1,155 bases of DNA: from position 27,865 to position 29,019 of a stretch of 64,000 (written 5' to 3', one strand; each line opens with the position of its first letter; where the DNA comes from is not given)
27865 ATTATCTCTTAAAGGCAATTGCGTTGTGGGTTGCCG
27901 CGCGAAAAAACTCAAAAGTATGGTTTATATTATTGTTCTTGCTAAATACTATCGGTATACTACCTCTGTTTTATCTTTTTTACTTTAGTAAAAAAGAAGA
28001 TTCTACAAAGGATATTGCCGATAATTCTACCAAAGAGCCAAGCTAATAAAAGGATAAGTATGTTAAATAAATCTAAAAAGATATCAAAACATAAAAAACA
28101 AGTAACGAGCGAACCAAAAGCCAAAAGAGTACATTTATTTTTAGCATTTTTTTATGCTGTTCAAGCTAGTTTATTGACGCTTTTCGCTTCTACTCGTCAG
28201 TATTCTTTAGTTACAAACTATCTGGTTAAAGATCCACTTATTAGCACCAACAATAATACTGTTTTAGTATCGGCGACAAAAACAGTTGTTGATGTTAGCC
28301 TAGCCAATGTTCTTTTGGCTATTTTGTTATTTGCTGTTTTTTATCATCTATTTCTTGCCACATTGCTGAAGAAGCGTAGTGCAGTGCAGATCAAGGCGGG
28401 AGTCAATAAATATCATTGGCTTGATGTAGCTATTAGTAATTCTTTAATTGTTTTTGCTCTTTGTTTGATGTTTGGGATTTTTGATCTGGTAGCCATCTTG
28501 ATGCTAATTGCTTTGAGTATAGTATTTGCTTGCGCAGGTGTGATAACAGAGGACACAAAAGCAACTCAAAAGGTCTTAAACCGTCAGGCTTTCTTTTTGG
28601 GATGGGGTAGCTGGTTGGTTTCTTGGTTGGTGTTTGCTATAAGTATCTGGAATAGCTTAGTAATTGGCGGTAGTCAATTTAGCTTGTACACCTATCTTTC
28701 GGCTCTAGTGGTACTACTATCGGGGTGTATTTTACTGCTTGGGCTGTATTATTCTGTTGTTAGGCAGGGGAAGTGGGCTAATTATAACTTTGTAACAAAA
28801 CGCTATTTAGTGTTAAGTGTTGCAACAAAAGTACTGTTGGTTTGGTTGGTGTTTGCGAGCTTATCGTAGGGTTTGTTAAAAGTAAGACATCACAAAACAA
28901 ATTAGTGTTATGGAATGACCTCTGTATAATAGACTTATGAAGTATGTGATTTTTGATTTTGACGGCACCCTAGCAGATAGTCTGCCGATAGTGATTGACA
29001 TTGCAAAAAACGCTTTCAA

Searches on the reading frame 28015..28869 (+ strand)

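Call 97: search_protein_families(library=padloc, proteins=[window:28015-28869:+], max_evalue=0.1)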
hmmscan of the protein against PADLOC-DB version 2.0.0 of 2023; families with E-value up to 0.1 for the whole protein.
window:28015-28869:+ (284 aa): 0 families

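Call 98: search_protein_families(library=pfam, proteins=[window:28015-28869:+], max_evalue=0.001)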
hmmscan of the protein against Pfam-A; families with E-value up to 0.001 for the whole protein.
window:28015-28869:+ (284 aa): 1 family
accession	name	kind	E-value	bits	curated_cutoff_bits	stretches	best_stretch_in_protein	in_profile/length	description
PF18761.7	Heliorhodopsin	-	4.3e-29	102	26.7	1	38-282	3-240/242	Heliorhodopsin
